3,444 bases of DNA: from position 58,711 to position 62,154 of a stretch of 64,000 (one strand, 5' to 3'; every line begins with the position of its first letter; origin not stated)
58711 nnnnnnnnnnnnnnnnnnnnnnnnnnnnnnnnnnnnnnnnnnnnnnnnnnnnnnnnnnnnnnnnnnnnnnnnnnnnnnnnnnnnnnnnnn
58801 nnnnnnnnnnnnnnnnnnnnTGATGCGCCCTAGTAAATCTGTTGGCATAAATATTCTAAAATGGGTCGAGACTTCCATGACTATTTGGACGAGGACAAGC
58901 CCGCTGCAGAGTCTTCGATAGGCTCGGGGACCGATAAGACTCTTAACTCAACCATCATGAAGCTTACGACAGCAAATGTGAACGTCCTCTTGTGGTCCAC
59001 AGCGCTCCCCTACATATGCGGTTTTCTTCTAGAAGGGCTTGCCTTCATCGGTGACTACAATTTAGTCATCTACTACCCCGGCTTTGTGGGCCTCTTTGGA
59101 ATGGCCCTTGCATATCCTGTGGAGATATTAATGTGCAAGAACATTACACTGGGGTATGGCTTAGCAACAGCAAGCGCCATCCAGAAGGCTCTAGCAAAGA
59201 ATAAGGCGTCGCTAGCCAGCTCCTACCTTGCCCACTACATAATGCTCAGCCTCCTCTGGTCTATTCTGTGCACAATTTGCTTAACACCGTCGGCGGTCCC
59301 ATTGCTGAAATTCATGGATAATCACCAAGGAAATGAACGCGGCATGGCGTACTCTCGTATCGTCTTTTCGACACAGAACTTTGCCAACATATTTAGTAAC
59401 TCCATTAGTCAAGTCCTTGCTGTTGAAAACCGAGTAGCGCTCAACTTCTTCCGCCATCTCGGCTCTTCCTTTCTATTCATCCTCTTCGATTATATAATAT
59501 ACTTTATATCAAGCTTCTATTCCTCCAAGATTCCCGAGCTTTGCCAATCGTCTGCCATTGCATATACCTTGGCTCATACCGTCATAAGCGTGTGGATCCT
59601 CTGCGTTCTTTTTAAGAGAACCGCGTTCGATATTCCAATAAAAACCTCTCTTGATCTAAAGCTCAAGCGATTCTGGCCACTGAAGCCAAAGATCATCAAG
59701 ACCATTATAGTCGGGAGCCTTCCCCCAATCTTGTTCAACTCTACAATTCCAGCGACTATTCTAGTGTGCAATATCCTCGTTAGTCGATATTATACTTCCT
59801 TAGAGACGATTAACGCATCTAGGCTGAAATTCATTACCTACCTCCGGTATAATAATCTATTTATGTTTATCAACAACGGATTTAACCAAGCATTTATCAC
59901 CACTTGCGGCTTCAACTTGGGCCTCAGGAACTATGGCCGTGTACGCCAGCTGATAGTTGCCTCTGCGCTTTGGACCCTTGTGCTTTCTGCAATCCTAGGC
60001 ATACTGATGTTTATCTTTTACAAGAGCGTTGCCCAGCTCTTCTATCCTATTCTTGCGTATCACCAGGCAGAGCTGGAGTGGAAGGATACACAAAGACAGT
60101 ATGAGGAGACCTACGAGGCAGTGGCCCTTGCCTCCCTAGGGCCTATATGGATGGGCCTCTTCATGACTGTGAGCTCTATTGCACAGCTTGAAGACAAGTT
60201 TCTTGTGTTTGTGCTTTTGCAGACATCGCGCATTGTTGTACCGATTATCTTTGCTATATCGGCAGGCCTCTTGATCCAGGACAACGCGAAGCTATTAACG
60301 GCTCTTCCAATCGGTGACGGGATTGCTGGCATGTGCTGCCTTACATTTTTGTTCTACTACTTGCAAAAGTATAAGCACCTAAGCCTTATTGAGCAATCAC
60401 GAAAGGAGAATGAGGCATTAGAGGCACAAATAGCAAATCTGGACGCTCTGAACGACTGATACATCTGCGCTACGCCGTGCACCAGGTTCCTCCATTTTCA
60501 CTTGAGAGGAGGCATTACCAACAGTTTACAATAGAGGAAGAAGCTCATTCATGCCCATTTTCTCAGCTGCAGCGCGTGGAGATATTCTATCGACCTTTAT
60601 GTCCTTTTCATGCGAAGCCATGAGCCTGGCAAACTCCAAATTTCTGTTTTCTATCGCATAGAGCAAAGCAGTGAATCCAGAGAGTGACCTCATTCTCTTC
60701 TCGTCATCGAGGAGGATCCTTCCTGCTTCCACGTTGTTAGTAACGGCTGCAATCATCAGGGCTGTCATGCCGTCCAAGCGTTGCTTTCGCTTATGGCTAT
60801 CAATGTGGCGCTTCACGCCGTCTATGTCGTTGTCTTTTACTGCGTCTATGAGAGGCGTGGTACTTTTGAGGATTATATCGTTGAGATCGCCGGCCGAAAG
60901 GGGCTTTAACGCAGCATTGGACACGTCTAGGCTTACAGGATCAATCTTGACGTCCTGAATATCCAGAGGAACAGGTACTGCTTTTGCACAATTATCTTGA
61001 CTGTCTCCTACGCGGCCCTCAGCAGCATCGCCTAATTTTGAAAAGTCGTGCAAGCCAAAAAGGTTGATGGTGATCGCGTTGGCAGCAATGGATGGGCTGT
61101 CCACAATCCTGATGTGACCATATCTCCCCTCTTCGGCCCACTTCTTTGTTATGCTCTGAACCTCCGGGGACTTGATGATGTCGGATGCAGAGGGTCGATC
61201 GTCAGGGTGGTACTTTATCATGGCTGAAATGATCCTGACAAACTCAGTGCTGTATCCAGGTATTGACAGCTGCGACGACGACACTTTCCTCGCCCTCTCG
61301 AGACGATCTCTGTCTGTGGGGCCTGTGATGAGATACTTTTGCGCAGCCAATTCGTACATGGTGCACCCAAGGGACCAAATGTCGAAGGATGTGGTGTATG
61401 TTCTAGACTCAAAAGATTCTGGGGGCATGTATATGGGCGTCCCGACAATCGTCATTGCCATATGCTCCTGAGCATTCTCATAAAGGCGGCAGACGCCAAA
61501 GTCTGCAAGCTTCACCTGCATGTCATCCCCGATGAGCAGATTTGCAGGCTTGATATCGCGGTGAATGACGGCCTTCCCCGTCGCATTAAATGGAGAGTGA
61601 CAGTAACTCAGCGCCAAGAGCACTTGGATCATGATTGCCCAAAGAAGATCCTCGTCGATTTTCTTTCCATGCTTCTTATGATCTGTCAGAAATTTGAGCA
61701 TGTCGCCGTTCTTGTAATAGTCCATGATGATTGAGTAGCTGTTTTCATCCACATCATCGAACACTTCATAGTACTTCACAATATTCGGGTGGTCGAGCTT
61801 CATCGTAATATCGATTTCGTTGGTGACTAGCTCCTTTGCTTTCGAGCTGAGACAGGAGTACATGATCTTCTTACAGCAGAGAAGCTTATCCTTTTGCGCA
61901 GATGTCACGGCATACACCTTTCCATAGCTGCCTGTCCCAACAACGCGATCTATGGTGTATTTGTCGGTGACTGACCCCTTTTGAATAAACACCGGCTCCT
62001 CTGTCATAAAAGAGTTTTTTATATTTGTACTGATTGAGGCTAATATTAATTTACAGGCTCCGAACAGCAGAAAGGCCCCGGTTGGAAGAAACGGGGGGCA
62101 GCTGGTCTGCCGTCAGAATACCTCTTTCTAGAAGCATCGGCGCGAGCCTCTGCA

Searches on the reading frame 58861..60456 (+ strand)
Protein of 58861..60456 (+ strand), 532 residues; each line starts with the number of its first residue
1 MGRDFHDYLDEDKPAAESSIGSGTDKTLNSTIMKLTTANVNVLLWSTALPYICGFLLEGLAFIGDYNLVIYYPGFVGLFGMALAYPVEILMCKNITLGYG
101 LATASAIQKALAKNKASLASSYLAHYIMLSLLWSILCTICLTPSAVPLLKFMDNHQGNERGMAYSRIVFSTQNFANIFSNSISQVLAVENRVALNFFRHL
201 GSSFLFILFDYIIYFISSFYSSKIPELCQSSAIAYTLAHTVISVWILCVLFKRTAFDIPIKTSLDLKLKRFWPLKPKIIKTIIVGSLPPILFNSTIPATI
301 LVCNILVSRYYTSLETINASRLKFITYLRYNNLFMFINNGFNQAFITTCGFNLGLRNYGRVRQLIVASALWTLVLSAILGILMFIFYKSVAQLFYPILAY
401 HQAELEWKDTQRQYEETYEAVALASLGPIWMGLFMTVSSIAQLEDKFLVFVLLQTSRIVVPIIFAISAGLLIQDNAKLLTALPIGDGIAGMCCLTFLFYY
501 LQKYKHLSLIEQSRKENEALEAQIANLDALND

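Call 43: search_protein_families(library=pfam, proteins=[window:58861-60456:+], max_evalue=0.001)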
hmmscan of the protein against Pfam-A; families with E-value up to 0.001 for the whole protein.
window:58861-60456:+ (532 aa): 1 family
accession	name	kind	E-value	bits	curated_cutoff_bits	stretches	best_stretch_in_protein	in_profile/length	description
PF01554.23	MatE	-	4.2e-09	36.7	24.9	2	330-394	37-101/161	MatE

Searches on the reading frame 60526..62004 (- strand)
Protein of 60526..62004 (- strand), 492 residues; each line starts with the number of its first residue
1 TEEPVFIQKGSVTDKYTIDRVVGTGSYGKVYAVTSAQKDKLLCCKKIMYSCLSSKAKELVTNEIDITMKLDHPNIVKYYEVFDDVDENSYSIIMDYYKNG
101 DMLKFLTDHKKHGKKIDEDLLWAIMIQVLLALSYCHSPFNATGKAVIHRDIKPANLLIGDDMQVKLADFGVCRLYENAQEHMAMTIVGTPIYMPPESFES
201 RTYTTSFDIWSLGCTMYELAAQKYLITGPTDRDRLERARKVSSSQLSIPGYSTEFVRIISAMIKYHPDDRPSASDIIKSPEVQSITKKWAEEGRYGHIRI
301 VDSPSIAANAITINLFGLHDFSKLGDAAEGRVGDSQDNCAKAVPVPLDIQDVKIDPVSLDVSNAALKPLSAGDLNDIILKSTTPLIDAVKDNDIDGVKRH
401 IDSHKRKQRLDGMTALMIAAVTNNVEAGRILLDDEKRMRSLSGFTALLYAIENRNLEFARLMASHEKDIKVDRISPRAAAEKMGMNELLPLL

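Call 43: search_protein_families(library=pfam, proteins=[window:60526-62004:-], max_evalue=0.001)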
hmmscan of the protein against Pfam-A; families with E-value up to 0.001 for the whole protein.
window:60526-62004:- (492 aa): 7 families
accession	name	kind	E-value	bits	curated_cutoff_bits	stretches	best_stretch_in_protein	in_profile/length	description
PF00069.31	Pkinase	-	2.5e-59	201.2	31.7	1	16-280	1-261/263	Protein kinase domain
PF07714.23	PK_Tyr_Ser-Thr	-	6.4e-38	131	23.1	1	18-278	3-256/258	Protein tyrosine and serine/threonine kinase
PF12796.13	Ank_2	-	5.2e-14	53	27.3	1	385-471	1-88/90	Ankyrin repeats (3 copies)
PF13857.12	Ank_5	-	5.9e-07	30.2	27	0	408-432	12-36/56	Ankyrin repeats (many copies)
PF00023.36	Ank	-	7e-06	26.5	21.1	0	411-432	1-22/33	Ankyrin repeat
PF13606.12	Ank_3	-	0.00016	22.3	22.3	0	411-433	1-23/30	Ankyrin repeat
PF13637.12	Ank_4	-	0.00027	21.6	22.7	0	417-461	2-48/50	Ankyrin repeats (many copies)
